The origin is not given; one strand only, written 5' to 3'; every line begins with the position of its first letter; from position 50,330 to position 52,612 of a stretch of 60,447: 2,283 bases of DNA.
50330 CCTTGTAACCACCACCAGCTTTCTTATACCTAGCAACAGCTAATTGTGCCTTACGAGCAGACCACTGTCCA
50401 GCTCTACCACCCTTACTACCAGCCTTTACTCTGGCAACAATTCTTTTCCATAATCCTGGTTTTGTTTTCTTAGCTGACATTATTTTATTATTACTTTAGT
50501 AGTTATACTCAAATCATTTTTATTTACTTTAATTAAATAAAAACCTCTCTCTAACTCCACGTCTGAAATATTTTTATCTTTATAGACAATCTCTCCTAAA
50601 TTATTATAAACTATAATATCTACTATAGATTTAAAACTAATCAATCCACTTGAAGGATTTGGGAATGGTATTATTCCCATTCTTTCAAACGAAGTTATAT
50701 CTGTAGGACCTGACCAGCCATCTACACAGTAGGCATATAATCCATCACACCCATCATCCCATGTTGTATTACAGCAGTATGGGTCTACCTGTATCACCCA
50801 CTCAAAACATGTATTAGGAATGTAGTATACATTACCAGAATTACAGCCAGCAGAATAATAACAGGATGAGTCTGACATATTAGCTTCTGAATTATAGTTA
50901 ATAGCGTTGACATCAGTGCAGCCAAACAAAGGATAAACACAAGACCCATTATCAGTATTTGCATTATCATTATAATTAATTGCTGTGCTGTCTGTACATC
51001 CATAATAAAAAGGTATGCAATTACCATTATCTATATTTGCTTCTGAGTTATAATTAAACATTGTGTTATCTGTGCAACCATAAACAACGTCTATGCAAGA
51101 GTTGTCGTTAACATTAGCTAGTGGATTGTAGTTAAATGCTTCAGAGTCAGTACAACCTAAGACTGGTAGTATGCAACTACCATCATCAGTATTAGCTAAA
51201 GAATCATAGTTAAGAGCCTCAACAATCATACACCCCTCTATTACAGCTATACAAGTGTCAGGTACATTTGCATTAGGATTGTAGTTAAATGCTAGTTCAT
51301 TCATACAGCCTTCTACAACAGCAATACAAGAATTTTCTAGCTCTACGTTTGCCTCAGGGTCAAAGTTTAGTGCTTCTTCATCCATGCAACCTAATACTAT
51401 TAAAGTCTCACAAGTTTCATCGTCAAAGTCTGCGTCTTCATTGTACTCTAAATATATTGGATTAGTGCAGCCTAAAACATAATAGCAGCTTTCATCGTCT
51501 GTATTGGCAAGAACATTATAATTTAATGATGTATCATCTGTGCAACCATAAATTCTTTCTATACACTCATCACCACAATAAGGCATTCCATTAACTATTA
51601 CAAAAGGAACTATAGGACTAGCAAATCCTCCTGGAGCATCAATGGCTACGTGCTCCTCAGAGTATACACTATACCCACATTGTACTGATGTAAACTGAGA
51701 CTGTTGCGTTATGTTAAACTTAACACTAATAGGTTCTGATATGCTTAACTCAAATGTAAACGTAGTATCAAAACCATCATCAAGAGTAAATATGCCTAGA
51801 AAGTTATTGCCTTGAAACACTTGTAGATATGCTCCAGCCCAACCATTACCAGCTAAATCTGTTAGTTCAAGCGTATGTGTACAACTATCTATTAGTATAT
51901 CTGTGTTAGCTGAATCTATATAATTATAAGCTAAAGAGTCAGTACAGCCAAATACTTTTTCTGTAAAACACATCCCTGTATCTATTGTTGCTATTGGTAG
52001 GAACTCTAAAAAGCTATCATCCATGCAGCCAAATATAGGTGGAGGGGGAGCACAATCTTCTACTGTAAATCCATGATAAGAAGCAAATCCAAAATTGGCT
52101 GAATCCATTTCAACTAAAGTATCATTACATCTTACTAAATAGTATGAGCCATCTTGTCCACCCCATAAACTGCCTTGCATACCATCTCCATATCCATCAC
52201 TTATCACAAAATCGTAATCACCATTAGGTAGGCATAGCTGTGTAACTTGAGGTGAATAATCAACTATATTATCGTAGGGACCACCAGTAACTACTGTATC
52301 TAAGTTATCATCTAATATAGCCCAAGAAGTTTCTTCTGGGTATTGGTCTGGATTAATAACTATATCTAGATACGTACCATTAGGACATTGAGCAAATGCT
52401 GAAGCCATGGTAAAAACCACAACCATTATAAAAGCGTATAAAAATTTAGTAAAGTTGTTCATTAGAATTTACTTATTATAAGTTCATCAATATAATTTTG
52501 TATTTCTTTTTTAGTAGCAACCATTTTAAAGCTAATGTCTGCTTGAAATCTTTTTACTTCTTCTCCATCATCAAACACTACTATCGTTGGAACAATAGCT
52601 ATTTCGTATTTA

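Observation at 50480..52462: Phage-encoded cargo for the host type IX secretion system, built from 11 disulfide-type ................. repeats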

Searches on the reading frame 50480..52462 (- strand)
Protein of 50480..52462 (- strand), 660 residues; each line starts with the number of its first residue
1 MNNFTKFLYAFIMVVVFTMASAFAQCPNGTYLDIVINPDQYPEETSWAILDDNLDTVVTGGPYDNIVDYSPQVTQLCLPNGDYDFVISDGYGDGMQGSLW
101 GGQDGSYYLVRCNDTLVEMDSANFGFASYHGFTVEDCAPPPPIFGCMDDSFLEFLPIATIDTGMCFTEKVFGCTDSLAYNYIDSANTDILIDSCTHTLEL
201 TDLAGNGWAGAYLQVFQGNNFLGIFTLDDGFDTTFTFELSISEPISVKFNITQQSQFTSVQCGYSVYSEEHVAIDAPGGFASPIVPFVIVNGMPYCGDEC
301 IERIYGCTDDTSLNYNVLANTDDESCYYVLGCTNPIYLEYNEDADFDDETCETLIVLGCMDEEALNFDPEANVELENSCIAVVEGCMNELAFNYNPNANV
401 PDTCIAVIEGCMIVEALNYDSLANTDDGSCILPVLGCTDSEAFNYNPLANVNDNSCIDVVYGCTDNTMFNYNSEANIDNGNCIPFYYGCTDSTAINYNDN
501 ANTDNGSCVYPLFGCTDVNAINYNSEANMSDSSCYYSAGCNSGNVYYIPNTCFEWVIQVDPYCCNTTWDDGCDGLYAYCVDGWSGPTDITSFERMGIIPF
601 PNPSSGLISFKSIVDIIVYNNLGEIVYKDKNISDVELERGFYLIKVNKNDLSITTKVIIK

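Call 3: search_protein_families(library=pfam, proteins=[window:50480-52462:-], max_evalue=1)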
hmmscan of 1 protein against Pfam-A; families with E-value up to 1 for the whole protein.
window:50480-52462:- (660 aa): 1 family
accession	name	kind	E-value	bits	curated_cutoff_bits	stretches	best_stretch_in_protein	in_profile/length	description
PF18962.6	Por_Secre_tail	-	3.4e-05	24.5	27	1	600-659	2-75/75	Secretion system C-terminal sorting domain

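Call 4: search_protein_families(library=ncbifam, proteins=[window:50480-52462:-], max_evalue=1)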
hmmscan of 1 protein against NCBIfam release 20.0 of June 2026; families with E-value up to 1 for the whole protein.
window:50480-52462:- (660 aa): 1 family
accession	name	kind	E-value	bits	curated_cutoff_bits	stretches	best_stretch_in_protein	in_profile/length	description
TIGR04183.1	Por_Secre_tail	domain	6e-08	32.6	23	1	600-660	2-72/72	T9SS type A sorting domain-containing protein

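Call 5: search_protein_families(library=phrogs, proteins=[window:50480-52462:-], max_evalue=1)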
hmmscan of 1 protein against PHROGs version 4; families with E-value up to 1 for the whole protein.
window:50480-52462:- (660 aa): 0 families

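Call 7: search_dna_similar(query=window:50480-52462:-, collection=phages, mode=protein, max_rows=30, max_evalue=0.001)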
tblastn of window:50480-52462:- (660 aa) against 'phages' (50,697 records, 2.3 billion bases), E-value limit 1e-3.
Records with a match: 5; places in all: 5; records where one place covers at least 80% of the query: 0.
Best place of each record, by identity: <60% 5.
By first word of the organism name: Synechococcus 4; Marine 1.
By host as written in the record: Synechococcus sp. 4; - 1.
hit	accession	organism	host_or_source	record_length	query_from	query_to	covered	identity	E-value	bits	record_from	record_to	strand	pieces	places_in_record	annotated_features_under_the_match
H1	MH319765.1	Marine virus AG-345-P14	single cell amplified by WGA-X; seawater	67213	304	518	18%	53.8%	3e-4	99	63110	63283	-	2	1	record has no annotation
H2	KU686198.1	Synechococcus phage S-CAM3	Synechococcus sp.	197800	434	511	12%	51.5%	3e-4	100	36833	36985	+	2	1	hypothetical protein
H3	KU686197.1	Synechococcus phage S-CAM3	Synechococcus sp.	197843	434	511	12%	51.5%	3e-4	100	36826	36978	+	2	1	hypothetical protein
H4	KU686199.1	Synechococcus phage S-CAM3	Synechococcus sp.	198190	434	511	12%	51.5%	3e-4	100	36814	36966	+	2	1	hypothetical protein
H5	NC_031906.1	Synechococcus phage S-CAM3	Synechococcus sp.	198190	434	511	12%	51.5%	3e-4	100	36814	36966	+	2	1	virion structural protein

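Call 13: find_homologous_proteins(query=window:50480-52462:-, max_evalue=0.001)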
Query window:50480-52462:- (660 aa): 7171 proteins with E <= 0.001 among 8000 candidates; the best 120 are listed.
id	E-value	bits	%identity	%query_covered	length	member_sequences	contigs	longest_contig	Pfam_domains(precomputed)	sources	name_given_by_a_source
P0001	0.0e+0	1539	100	100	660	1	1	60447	PF18962.8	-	-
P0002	0.0e+0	1302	72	82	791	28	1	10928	PF18962.8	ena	-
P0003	0.0e+0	1235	78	100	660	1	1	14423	PF18962.8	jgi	jgi:hypothetical protein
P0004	0.0e+0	1230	78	100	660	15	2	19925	PF18962.8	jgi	-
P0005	0.0e+0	1227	78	100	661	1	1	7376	PF18962.8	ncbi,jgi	-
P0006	0.0e+0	1222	77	100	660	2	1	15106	-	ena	-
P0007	0.0e+0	1212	60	81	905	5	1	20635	-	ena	-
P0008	0.0e+0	1211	78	98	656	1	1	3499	PF18962.8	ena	-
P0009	0.0e+0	1205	65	100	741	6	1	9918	-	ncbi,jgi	-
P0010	0.0e+0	1199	76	100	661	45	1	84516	PF18962.8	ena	-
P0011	0.0e+0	1197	76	100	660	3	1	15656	PF18962.8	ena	-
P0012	0.0e+0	1191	76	100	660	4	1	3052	PF26780.1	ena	-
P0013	0.0e+0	1191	71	79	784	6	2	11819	PF18962.8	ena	-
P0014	0.0e+0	1183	75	99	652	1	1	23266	PF18962.8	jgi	-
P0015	0.0e+0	1169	74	100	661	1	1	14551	PF18962.8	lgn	-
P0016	0.0e+0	1168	73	100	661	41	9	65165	PF18962.8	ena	-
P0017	0.0e+0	1154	74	99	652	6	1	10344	PF18962.8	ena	-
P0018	0.0e+0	1154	73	98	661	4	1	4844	PF18962.8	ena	-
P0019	0.0e+0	1149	72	100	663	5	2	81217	PF18962.8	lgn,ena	-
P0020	0.0e+0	1142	72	100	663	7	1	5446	PF18962.8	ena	-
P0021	0.0e+0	1138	61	96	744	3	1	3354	PF18962.8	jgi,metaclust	metaclust:\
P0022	0.0e+0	1138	72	100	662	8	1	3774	PF18962.8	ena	-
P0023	0.0e+0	1138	73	99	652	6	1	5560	PF18962.8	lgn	-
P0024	0.0e+0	1138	72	100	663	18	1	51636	PF18962.8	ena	-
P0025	0.0e+0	1124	62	100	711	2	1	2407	PF18962.8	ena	-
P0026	0.0e+0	1113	57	98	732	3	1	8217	PF18962.8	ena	-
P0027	0.0e+0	1112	61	81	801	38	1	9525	PF18962.8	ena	-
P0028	0.0e+0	1109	72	99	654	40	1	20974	PF18962.8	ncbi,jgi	-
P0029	0.0e+0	1108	71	98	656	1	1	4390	PF18962.8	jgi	-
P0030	0.0e+0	1107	70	98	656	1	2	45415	PF18962.8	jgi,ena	-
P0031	0.0e+0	1105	70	98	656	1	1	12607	PF18962.8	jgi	-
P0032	0.0e+0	1090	68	100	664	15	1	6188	PF18962.8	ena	-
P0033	0.0e+0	1081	63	79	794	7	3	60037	PF18962.8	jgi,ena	jgi:hypothetical protein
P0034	0.0e+0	1079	66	100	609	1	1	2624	PF18962.8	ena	-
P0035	0.0e+0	1079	71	96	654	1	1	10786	PF18962.8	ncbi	-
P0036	0.0e+0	1078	60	98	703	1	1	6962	PF18962.8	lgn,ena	-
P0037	0.0e+0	1077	62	79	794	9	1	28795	PF18962.8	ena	-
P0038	0.0e+0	1075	65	100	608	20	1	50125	PF18962.8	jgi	-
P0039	0.0e+0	1075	60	95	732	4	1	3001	PF18962.8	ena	-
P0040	0.0e+0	1074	65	100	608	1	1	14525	PF18962.8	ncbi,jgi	-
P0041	0.0e+0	1074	65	100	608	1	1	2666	PF18962.8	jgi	-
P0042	0.0e+0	1069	67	100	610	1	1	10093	PF18962.8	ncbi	-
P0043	0.0e+0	1068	65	99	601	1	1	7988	PF18962.8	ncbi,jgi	-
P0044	0.0e+0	1067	70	98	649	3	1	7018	PF18962.8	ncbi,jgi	-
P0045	0.0e+0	1067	68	100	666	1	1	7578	PF18962.8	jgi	-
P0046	0.0e+0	1066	69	96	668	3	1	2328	PF18962.8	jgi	-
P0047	0.0e+0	1063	69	98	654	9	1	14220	PF18962.8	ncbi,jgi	-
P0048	0.0e+0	1063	52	80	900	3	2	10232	PF18962.8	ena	-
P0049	0.0e+0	1057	69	99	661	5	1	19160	PF18962.8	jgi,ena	-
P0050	0.0e+0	1053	63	100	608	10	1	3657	PF18962.8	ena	-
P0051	0.0e+0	1052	64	98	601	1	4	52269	PF18962.8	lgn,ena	-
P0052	0.0e+0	1050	64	100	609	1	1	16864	PF18962.8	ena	-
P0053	0.0e+0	1049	66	100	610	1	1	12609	PF18962.8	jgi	-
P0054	0.0e+0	1047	63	99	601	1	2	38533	PF18962.8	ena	-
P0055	0.0e+0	1046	64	99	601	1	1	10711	PF18962.8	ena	-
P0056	0.0e+0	1046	63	98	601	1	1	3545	PF18962.8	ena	-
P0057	0.0e+0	1045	69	96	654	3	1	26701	PF18962.8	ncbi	-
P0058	0.0e+0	1045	64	99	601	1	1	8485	PF18962.8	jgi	-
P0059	0.0e+0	1044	63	98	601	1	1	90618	PF18962.8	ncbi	-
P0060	0.0e+0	1042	63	98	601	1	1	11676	PF18962.8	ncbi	-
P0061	0.0e+0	1041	64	100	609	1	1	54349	PF18962.8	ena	-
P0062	0.0e+0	1039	63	99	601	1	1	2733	PF18962.8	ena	-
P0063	0.0e+0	1038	54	100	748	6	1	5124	PF18962.8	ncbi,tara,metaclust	tara:strand:- start:1991 stop:4237 length:2247 start_codon:yes stop_codon:yes gene_type:complete|met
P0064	0.0e+0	1034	53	100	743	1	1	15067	PF18962.8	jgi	jgi:hypothetical protein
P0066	0.0e+0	1024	62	99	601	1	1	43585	PF18962.8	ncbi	-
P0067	0.0e+0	1023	67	97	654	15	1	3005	PF18962.8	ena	-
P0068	0.0e+0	1023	63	100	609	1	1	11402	PF18962.8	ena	-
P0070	0.0e+0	1020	62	99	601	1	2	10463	PF18962.8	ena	-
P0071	0.0e+0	1019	67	95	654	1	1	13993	PF18962.8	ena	-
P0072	0.0e+0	1019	46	78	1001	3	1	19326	PF18962.8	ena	-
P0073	0.0e+0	1018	63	100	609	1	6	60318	PF18962.8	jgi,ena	-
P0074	0.0e+0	1018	56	100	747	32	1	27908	PF18962.8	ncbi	-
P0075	0.0e+0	1016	62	99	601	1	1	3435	PF18962.8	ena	-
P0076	0.0e+0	1014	62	99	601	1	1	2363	PF18962.8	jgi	-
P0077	0.0e+0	1013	62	99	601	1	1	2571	PF18962.8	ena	-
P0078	0.0e+0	1013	65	97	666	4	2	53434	PF18962.8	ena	-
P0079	1.8e-298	1010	63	99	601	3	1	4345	PF18962.8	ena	-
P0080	3.0e-298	1009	62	98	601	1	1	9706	PF18962.8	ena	-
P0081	4.0e-298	1009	62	99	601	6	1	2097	PF18962.8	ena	-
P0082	8.1e-298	1008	62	99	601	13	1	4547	PF18962.8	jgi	-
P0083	1.4e-297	1007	62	99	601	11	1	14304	PF18962.8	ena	-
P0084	4.0e-297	1006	63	100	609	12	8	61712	PF18962.8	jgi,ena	-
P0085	1.1e-296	1004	65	99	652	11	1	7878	PF18962.8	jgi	jgi:hypothetical protein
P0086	1.9e-296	1003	64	100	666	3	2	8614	PF18962.8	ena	-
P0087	5.8e-296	1002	62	98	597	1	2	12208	PF18962.8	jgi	jgi:hypothetical protein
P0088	1.7e-295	1000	64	99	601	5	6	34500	PF18962.8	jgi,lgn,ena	-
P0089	2.5e-295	1000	65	98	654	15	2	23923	PF18962.8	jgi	jgi:hypothetical protein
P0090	3.2e-295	999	64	99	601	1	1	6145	PF18962.8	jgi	-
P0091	3.9e-295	999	64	99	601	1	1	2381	PF18962.8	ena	-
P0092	1.2e-294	998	66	95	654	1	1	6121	PF18962.8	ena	-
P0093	1.2e-294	998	64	99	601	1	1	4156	PF18962.8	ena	-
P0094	1.6e-294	997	66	95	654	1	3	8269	PF18962.8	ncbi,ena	-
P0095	2.7e-294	996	65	98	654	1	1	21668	PF18962.8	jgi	jgi:hypothetical protein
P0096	4.8e-294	996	66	95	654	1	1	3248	PF18962.8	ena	-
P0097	6.0e-294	995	63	100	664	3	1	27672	PF18962.8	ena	-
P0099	6.2e-293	992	49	76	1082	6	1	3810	PF18962.8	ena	-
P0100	1.5e-292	991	60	99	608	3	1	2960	PF18962.8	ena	-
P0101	1.7e-292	990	64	98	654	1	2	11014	PF18962.8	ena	-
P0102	1.8e-292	990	64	98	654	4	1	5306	PF18962.8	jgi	jgi:hypothetical protein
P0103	2.9e-292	990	64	99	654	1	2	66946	PF18962.8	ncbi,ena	-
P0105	1.9e-291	987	61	98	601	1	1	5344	PF18962.8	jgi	jgi:hypothetical protein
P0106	2.6e-291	986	62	100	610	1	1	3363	PF18962.8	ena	-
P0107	9.2e-291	985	61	100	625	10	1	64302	PF18962.8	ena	-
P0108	1.9e-290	984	53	96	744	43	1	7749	PF18962.8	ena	-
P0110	3.6e-289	979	61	100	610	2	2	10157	PF18962.8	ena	-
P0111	9.5e-289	978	61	100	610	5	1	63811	PF18962.8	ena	-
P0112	1.6e-288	977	61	99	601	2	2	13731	PF18962.8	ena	-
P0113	8.3e-288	975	62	98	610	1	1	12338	PF18962.8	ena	-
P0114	1.6e-287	974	60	100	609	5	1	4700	PF18962.8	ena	-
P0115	1.9e-287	974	62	99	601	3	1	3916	PF18962.8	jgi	-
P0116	3.6e-287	973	62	98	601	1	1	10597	PF18962.8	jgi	-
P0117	1.7e-286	971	62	99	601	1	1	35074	PF18962.8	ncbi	-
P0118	5.9e-286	969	60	100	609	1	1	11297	PF18962.8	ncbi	-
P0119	1.7e-285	967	55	100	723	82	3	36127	PF18962.8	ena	-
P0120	3.0e-285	966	63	100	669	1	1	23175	PF18962.8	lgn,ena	-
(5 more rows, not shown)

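Call 18: find_encoding_contigs(protein=P0059, flank=10000, max_places=3)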
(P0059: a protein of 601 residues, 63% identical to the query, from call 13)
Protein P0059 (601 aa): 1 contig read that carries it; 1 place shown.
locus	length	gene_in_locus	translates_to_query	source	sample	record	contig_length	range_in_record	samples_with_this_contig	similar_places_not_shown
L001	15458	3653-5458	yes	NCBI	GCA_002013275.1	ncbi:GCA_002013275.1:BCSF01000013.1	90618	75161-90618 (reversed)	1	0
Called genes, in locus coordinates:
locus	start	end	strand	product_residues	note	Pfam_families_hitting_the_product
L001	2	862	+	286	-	?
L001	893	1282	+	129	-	PF19846:DUF6321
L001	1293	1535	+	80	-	-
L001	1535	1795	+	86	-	-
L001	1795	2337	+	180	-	PF01569:PAP2 (weak)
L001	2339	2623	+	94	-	-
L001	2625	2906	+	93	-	-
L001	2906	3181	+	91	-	-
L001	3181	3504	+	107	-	-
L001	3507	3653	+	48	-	-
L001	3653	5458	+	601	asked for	PF18962:Por_Secre_tail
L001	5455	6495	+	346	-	-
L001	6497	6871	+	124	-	-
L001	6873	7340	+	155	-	PF18925:DUF5675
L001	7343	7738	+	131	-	-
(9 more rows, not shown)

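Call 19: find_encoding_contigs(protein=P0010, flank=10000, max_places=3)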
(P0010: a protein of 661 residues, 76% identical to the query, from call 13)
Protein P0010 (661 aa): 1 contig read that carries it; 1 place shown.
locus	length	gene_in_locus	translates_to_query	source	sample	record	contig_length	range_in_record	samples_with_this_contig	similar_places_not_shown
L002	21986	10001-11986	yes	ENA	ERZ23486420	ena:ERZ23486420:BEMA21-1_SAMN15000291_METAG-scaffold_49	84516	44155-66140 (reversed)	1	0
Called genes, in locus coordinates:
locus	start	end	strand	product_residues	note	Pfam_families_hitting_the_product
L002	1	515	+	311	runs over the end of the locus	-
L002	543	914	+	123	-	-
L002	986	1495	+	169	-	-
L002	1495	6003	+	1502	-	-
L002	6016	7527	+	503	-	-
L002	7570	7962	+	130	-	-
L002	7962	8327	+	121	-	-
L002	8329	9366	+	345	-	-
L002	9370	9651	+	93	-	-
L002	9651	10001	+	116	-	-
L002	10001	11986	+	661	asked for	PF18962:Por_Secre_tail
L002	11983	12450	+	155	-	PF18925:DUF5675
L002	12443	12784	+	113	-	-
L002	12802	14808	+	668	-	-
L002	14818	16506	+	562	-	-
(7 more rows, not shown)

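Call 22: search_protein_families(library=pfam, alignment_id=A1, max_evalue=0.01)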
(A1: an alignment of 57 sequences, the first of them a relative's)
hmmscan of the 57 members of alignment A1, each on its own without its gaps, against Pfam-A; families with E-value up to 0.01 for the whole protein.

A. member 1, P0001 (660 aa): 1 family
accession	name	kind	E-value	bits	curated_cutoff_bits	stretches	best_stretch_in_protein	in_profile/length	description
PF18962.6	Por_Secre_tail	-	3.4e-05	24.5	27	1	600-659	2-75/75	Secretion system C-terminal sorting domain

B. families by the number of members that match (of 57 scanned): 3 families
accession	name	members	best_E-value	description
PF18962.6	Por_Secre_tail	55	2.8e-12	Secretion system C-terminal sorting domain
PF25721.1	T4_Y03C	3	0.00024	Phage T4 Y03C protein family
PF19046.5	GM130_C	1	0.0057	GM130 C-terminal binding motif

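Call 34: predict_structure(alignment_id=A1)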
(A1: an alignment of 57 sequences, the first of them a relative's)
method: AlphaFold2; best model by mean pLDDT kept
length: 660 residues; sequences in the alignment: 57
mean_pLDDT: 70.7   pTM: 0.26
mean pLDDT of the five models: 70.7, 58.2, 53.7, 51.4, 50.0
residues with pLDDT >= 90: 29; 70-90: 376; 50-70: 180; < 50: 75
segments of 3 or more residues with pLDDT < 50: 22-24, 140-144, 254-259, 329-355, 539-549, 557-562, 581-591
pLDDT, mean of each block of 10 residues (from residue 1): 71 71 53 81 80 84 63 80 88 74 78 81 86 71 55 60 61 70 64 77 72 84 79 76 84 52 81 82 77 72 76 74 65 34 40 55 75 70 72 73 68 80 74 78 78 74 73 71 69 77 74 71 73 58 44 50 51 57 38 61 80 88 88 89 85 80
secondary structure, 60 per line:
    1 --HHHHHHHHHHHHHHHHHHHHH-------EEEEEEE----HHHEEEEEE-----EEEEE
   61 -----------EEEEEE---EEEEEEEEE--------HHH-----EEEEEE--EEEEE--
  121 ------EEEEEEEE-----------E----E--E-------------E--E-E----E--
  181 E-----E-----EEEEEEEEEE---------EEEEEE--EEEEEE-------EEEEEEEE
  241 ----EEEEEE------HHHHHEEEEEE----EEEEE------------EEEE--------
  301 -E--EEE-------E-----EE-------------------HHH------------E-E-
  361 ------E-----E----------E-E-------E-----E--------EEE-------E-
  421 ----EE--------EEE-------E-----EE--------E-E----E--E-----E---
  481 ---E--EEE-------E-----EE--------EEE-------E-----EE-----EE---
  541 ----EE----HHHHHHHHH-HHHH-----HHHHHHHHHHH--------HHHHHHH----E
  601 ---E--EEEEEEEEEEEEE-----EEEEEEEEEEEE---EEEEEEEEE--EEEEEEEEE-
elements in order (helices of 4 or more, strands of 3 or more residues): H3-23 E31-37 E45-50 E56-60 E72-77 E81-89 E106-111 E114-118 E127-134 E193-202 E212-217 E220-225 E233-240 E245-250 H257-261 E262-267 E272-276 E289-292 E305-307 E409-411 E435-437 E487-489 E513-515 H551-559 H561-564 H570-580 H589-595 E607-619 E625-636 E640-648 E651-659
